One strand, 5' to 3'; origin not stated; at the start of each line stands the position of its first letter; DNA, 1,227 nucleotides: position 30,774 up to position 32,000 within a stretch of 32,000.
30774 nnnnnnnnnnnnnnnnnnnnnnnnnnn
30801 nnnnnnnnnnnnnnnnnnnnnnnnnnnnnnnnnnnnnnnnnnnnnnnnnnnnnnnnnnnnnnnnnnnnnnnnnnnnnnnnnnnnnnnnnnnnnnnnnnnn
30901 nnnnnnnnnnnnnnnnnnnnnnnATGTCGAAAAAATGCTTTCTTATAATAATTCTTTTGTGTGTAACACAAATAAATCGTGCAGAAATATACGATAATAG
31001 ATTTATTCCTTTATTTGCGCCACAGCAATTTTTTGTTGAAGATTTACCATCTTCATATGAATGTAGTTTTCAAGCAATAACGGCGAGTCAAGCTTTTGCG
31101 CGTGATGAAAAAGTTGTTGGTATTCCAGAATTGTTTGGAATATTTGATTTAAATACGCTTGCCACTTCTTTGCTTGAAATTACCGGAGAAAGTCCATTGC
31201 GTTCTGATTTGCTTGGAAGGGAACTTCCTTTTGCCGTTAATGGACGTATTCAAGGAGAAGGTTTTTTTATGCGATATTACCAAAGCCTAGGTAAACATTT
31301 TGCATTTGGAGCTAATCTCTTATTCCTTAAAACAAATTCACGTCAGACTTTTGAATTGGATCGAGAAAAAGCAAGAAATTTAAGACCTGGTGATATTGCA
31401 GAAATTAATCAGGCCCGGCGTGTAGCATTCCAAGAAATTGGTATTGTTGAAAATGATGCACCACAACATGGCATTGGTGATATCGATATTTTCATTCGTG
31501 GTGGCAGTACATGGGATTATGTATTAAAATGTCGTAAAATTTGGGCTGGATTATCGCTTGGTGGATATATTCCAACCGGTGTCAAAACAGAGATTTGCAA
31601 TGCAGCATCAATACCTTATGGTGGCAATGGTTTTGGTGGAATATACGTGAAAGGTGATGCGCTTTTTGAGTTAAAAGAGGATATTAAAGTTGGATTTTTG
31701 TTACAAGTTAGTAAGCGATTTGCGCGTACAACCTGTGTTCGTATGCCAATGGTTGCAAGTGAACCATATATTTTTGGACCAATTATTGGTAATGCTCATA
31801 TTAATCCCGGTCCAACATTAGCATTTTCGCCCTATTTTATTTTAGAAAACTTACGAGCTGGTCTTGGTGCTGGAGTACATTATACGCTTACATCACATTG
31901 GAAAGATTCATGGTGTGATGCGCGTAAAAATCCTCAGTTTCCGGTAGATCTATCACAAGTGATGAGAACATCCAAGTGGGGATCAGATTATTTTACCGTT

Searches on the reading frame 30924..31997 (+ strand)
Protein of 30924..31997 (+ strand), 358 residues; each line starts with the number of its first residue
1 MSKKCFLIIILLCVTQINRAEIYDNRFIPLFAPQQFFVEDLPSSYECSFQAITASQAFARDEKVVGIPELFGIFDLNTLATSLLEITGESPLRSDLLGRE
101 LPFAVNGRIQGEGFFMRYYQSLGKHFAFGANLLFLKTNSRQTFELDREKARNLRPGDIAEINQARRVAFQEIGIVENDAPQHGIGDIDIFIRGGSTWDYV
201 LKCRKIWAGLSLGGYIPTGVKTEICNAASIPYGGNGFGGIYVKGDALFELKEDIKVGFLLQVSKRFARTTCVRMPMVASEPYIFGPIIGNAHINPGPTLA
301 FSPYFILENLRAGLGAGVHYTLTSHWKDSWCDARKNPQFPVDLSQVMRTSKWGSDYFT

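Call 11: search_protein_families(library=pfam, proteins=[window:30924-31997:+])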
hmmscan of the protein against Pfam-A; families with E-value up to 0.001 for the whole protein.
window:30924-31997:+ (358 aa): 0 families

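Call 53: find_homologous_proteins(query=window:30924-31997:+, max_evalue=1e-10)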
Query window:30924-31997:+ (358 aa): 105 proteins with E <= 1e-10 among 2580 candidates.
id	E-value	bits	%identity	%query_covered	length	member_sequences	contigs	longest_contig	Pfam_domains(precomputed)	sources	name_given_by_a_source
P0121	1.2e-244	829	100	100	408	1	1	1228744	-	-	-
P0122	1.9e-210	716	84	100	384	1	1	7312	-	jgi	-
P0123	1.6e-209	713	84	100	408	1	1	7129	-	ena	-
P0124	3.9e-206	702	82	100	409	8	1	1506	-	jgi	jgi:hypothetical protein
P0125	4.9e-205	699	83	100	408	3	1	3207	-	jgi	jgi:hypothetical protein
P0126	1.5e-204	697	82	100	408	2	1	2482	-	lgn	-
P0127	3.2e-204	696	83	100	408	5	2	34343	-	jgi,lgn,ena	-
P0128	4.0e-204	696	81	100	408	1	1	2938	-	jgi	jgi:hypothetical protein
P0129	5.0e-204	695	83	100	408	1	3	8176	-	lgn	-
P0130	3.2e-202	689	83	100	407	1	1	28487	-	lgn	-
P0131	2.5e-201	686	79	100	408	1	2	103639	-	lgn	-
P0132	7.0e-201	685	80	100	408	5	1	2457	-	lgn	-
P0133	2.4e-200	683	81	100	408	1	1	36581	-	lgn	-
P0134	3.3e-200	683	81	100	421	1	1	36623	-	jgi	jgi:hypothetical protein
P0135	5.4e-199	679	84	95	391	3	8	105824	-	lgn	-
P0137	2.5e-195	667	79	100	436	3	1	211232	-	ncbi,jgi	-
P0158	2.9e-180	617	73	100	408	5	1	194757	-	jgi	jgi:hypothetical protein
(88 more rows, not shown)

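Call 54: find_encoding_contigs(protein=P0121, flank=10000, max_places=3)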
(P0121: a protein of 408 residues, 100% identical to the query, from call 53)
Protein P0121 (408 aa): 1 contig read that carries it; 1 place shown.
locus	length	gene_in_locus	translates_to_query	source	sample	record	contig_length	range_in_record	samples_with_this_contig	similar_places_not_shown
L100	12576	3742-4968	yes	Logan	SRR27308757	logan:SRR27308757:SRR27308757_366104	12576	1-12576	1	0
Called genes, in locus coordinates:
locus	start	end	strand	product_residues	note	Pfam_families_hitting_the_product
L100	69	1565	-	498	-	PF00483:NTP_transferase, PF12804:NTP_transf_3, PF25084:LbH_EIF2B, PF00132:Hexapep (weak), PF25087:GMPPB_C, PF00132:Hexapep, PF14602:Hexapep_2 (weak)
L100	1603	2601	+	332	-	PF00023:Ank (faint), PF13606:Ank_3 (faint), PF13857:Ank_5 (faint), PF12796:Ank_2 (weak), PF13637:Ank_4 (weak)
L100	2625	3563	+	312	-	PF13637:Ank_4 (faint), PF12796:Ank_2 (faint)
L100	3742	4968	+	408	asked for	-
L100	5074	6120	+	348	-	PF00022:Actin (faint), PF06723:MreB_Mbl, PF00012:HSP70, PF11104:PilM_2 (faint), PF14450:FtsA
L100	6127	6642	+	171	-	PF01583:APS_kinase (faint), PF13173:AAA_14 (weak), PF13238:AAA_18 (weak), PF13671:AAA_33 (weak)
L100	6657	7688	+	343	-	PF13637:Ank_4 (faint), PF12796:Ank_2 (weak)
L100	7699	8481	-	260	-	PF00398:RrnaAD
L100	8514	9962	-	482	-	-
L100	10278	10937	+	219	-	PF18306:LDcluster4, PF03641:Lysine_decarbox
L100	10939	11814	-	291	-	PF12796:Ank_2 (faint)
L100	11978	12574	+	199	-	?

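Call 55: find_encoding_contigs(protein=P0127, flank=10000, max_places=3)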
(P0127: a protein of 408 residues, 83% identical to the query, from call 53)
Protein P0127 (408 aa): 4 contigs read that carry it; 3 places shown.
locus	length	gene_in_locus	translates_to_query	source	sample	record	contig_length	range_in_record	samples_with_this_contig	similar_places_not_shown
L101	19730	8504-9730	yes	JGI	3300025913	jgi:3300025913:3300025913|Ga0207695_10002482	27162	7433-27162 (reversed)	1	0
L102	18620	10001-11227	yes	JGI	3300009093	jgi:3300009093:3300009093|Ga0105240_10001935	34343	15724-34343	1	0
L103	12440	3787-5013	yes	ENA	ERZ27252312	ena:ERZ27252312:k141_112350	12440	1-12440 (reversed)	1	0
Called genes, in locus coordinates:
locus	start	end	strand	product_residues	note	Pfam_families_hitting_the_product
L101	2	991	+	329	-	?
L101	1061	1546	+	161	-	PF28307:LA_1883 (weak)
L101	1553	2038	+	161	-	-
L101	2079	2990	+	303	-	-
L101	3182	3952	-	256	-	-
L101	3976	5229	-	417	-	PF00149:Metallophos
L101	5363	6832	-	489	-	PF00483:NTP_transferase, PF01128:IspD (weak), PF02348:CTP_transf_3 (weak), PF12804:NTP_transf_3, PF25084:LbH_EIF2B (weak), PF00132:Hexapep (weak), PF25087:GMPPB_C, PF00132:Hexapep (weak), +1 more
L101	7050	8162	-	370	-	PF13857:Ank_5 (faint), PF00023:Ank (faint), PF13637:Ank_4 (weak), PF12796:Ank_2 (weak)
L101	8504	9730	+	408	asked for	-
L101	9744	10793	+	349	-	PF00022:Actin (faint), PF06723:MreB_Mbl, PF00012:HSP70, PF11104:PilM_2 (faint), PF14450:FtsA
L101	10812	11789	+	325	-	PF00023:Ank (faint), PF12796:Ank_2 (weak), PF13637:Ank_4 (faint), PF13857:Ank_5 (faint)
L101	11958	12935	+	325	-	PF13637:Ank_4 (faint), PF12796:Ank_2 (faint)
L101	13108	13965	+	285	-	PF00023:Ank (faint), PF13637:Ank_4 (faint), PF13857:Ank_5 (faint), PF12796:Ank_2 (weak)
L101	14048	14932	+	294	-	PF15526:Ntox21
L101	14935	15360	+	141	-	PF18228:CdiI_N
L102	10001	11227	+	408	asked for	-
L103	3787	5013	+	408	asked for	-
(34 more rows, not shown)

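Call 56: find_encoding_contigs(protein=P0131, flank=10000, max_places=3)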
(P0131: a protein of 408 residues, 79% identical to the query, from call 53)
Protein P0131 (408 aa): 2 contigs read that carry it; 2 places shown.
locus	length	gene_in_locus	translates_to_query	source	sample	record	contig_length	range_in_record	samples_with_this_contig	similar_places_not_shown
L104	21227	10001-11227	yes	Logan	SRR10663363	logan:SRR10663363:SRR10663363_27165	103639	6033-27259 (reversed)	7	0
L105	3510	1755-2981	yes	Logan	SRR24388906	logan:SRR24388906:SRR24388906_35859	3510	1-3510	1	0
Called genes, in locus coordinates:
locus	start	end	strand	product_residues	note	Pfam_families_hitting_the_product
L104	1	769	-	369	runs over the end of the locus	-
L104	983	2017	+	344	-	PF28307:LA_1883 (faint), PF13145:Rotamase_2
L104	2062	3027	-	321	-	PF00023:Ank (faint), PF13637:Ank_4 (faint), PF12796:Ank_2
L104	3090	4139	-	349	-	PF12796:Ank_2, PF13857:Ank_5 (weak), PF13606:Ank_3 (faint), PF13637:Ank_4 (weak), PF13857:Ank_5, PF00023:Ank (weak)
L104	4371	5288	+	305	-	PF13145:Rotamase_2 (weak)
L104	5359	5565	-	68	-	PF13443:HTH_26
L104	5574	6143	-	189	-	PF11188:DUF2975 (weak)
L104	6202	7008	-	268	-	-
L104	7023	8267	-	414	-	PF00149:Metallophos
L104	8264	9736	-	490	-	PF00483:NTP_transferase, PF12804:NTP_transf_3, PF25084:LbH_EIF2B, PF00132:Hexapep (weak), PF25087:GMPPB_C (weak), PF00132:Hexapep (weak), PF25087:GMPPB_C, PF00132:Hexapep (weak), +2 more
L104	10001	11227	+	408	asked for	-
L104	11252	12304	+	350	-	PF00022:Actin (faint), PF06723:MreB_Mbl, PF00012:HSP70, PF11104:PilM_2 (faint), PF14450:FtsA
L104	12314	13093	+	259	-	PF00398:RrnaAD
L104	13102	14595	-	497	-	-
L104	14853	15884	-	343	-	PF12796:Ank_2 (faint), PF13637:Ank_4 (faint)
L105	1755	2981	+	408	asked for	-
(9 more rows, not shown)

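Call 67: find_encoding_contigs(protein=P0137, flank=10000, max_places=2)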
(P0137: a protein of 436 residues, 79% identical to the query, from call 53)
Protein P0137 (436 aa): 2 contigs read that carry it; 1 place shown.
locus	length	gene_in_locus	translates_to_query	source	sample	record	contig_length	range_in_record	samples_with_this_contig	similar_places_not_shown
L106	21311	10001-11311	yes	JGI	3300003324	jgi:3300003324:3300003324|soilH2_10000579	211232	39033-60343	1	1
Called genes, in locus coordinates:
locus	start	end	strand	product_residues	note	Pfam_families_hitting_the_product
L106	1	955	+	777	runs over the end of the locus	PF03483:B3_4, PF03484:B5, PF17759:tRNA_synthFbeta, PF03147:FDX-ACB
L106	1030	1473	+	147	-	PF01252:Peptidase_A8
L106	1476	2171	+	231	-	PF00156:Pribosyltran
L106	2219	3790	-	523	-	-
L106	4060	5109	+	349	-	PF28307:LA_1883 (faint), PF13145:Rotamase_2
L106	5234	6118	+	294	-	PF13145:Rotamase_2 (weak)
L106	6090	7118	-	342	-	-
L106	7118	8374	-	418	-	PF00149:Metallophos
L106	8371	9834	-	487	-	PF00483:NTP_transferase, PF01128:IspD (weak), PF02348:CTP_transf_3 (weak), PF12804:NTP_transf_3, PF24894:Hexapep_GlmU (faint), PF25084:LbH_EIF2B, PF00132:Hexapep (weak), PF25087:GMPPB_C, +1 more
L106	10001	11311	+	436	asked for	-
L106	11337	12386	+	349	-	PF00022:Actin (faint), PF06723:MreB_Mbl, PF00012:HSP70, PF11104:PilM_2 (faint), PF14450:FtsA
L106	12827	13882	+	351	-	PF12796:Ank_2 (faint), PF00023:Ank (faint), PF13637:Ank_4 (faint)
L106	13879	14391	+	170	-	PF00005:ABC_tran (weak), PF01583:APS_kinase (faint), PF13173:AAA_14 (weak), PF13238:AAA_18 (faint), PF13671:AAA_33 (weak)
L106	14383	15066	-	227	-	-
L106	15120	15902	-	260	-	PF00398:RrnaAD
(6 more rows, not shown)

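Call 68: find_encoding_contigs(protein=P0158, flank=10000, max_places=2)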
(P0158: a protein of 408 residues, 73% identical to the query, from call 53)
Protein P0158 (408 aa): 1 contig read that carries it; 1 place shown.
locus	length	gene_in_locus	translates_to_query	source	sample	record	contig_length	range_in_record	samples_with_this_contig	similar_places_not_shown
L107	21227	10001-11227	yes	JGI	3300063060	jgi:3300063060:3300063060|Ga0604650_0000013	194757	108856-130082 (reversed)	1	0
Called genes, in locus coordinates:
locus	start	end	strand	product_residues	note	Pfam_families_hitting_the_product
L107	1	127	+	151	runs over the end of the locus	PF01252:Peptidase_A8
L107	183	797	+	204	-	PF00156:Pribosyltran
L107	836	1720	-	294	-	-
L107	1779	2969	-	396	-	-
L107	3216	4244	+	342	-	PF13145:Rotamase_2, PF28307:LA_1883 (weak)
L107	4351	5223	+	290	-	-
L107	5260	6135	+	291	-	PF13145:Rotamase_2 (weak)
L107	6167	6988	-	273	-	-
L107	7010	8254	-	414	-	PF00149:Metallophos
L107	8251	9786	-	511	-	PF00483:NTP_transferase, PF01128:IspD (weak), PF12804:NTP_transf_3, PF25084:LbH_EIF2B, PF14602:Hexapep_2 (faint), PF00132:Hexapep, PF25087:GMPPB_C, PF00132:Hexapep (weak)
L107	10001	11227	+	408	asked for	-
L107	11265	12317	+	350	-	PF00022:Actin (faint), PF06723:MreB_Mbl, PF00012:HSP70, PF11104:PilM_2 (faint), PF14450:FtsA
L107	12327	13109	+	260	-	PF00398:RrnaAD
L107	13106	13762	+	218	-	-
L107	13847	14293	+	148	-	-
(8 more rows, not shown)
